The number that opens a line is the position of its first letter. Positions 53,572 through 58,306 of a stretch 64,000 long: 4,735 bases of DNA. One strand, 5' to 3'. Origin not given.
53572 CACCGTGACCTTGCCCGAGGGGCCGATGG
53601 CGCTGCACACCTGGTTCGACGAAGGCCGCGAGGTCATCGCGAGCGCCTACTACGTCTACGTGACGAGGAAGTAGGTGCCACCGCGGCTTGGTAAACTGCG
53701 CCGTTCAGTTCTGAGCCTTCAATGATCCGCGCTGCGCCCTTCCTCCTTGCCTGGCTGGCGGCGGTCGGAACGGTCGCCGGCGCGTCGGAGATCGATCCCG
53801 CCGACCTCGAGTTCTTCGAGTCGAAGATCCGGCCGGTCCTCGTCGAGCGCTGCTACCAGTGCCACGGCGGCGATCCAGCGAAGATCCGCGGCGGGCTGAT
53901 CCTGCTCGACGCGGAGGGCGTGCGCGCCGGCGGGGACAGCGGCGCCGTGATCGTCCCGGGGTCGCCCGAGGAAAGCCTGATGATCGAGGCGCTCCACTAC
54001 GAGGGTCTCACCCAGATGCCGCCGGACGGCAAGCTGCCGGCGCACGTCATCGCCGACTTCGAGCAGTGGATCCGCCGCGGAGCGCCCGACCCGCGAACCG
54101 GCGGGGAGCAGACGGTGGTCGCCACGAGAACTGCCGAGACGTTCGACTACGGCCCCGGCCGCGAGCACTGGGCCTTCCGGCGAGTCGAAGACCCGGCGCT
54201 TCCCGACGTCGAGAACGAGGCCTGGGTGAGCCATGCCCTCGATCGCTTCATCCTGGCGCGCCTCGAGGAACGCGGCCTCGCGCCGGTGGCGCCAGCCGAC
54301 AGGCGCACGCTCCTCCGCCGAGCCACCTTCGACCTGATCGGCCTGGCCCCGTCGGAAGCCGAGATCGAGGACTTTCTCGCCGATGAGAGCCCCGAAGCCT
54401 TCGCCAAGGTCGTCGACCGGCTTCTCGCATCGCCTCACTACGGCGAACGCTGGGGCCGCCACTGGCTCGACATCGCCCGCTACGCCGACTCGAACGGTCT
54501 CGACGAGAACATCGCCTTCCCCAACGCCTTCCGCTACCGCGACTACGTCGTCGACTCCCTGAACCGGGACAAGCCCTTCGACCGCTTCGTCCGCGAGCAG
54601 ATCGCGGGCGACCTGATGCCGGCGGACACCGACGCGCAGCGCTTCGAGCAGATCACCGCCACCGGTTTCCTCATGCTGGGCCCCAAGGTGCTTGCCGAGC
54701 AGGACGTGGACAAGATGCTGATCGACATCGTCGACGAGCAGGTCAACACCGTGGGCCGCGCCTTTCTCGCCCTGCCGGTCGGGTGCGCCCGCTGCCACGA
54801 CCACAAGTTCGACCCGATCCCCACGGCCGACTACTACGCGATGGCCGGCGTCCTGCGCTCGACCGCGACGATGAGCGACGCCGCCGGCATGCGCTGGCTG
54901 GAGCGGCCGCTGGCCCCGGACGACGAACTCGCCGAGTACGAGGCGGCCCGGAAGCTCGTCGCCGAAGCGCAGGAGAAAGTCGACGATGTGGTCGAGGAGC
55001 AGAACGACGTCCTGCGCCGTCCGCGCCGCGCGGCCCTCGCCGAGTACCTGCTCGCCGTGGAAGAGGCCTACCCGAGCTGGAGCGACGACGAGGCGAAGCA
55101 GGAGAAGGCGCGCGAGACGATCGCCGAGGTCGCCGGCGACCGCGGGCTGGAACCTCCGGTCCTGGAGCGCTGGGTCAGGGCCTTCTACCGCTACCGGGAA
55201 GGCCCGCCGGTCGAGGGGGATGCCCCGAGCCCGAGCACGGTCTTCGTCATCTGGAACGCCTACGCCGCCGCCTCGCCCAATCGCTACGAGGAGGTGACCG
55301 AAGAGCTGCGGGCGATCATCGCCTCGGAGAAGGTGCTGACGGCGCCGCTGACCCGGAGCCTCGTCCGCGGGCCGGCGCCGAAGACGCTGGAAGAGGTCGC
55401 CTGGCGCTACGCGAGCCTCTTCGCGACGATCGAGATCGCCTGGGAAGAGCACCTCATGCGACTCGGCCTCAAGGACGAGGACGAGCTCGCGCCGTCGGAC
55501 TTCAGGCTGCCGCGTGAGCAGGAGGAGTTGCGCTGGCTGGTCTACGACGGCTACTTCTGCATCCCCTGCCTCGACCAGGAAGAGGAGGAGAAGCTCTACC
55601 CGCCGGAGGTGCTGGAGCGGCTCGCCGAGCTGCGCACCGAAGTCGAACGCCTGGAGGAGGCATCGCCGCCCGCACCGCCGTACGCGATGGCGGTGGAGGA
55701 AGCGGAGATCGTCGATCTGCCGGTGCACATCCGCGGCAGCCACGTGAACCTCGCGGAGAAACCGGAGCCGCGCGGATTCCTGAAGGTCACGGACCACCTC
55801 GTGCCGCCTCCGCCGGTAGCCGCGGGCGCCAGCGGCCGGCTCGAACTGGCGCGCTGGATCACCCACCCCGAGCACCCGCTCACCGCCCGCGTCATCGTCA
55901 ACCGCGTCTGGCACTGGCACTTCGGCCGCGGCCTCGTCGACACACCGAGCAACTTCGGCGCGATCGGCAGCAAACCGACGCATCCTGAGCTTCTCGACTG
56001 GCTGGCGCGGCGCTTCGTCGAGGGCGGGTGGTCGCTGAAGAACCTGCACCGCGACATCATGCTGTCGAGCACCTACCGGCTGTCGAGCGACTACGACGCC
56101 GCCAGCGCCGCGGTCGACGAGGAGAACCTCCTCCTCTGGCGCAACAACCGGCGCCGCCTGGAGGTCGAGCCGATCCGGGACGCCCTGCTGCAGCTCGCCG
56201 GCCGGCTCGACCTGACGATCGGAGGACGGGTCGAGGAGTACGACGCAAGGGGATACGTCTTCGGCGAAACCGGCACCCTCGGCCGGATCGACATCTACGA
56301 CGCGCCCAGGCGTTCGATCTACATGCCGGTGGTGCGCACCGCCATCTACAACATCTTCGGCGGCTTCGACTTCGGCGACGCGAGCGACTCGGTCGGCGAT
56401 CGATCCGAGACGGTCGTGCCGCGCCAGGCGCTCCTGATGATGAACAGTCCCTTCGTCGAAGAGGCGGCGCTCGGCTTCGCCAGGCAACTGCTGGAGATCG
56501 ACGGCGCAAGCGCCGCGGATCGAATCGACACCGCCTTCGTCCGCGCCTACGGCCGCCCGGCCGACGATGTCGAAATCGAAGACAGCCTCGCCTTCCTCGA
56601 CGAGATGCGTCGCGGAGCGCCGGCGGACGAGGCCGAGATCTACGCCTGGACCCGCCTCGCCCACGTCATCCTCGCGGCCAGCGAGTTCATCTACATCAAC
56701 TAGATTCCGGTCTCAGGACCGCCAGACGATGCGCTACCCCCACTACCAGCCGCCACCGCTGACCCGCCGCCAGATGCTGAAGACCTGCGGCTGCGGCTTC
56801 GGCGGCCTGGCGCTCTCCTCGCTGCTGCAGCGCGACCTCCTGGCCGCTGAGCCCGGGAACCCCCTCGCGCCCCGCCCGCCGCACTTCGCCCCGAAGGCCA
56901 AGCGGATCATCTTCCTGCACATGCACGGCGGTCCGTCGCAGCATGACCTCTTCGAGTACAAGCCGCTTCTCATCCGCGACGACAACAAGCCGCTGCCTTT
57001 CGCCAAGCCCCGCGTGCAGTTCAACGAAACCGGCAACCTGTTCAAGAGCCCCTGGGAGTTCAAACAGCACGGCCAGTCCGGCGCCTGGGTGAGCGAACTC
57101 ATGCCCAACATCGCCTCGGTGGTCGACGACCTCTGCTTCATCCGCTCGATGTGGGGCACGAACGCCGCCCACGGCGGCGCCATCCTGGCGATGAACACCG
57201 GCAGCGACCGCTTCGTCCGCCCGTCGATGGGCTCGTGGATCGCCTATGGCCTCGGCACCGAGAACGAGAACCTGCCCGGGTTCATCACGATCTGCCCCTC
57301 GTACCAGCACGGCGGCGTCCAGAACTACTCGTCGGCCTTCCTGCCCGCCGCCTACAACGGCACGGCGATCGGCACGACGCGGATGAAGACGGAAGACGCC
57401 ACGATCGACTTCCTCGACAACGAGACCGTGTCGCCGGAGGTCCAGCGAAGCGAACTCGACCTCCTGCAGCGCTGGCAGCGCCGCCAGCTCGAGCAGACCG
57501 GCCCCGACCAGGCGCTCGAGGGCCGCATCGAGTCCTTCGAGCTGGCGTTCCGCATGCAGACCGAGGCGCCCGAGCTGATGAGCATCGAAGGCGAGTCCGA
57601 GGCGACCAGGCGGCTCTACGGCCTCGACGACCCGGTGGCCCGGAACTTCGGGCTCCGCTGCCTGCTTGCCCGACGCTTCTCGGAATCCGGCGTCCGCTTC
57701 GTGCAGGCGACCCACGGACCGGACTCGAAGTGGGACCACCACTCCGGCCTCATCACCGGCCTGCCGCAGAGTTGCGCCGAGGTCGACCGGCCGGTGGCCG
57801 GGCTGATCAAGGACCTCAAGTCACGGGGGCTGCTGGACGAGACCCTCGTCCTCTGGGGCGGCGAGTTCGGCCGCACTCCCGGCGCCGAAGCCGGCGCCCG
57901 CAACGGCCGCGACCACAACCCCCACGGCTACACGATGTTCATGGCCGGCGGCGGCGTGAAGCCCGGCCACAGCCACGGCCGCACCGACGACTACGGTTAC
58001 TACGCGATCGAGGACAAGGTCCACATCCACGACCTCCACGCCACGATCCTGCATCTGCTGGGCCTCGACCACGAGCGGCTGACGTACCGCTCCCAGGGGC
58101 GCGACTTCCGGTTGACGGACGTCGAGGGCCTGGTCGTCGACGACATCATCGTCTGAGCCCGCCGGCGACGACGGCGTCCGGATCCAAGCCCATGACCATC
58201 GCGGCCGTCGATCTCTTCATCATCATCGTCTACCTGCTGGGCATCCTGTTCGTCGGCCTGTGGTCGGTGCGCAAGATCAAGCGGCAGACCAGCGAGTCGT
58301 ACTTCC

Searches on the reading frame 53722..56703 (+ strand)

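Call 84: search_protein_families(library=pfam, proteins=[window:53722-56703:+], max_evalue=0.001)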
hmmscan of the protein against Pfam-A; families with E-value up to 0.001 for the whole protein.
window:53722-56703:+ (993 aa): 3 families
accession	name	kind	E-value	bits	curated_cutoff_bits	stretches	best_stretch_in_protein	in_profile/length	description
PF07587.16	PSD1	-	2.3e-85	286.4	28.5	1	705-958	1-243/244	Protein of unknown function (DUF1553)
PF07583.16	PSCyt2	-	3.1e-80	269.5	29.8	1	173-381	2-207/209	Protein of unknown function (DUF1549)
PF07635.16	PSCyt1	-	4.5e-14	53.2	22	1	44-103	1-59/59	Planctomycete cytochrome C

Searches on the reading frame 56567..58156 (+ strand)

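Call 84: search_protein_families(library=pfam, proteins=[window:56567-58156:+], max_evalue=0.001)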
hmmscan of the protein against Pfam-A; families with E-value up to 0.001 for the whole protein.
window:56567-58156:+ (529 aa): 1 family
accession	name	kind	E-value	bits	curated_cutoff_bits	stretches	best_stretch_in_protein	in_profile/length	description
PF07394.17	DUF1501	-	1.1e-143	479.5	27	1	111-528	1-390/390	Protein of unknown function (DUF1501)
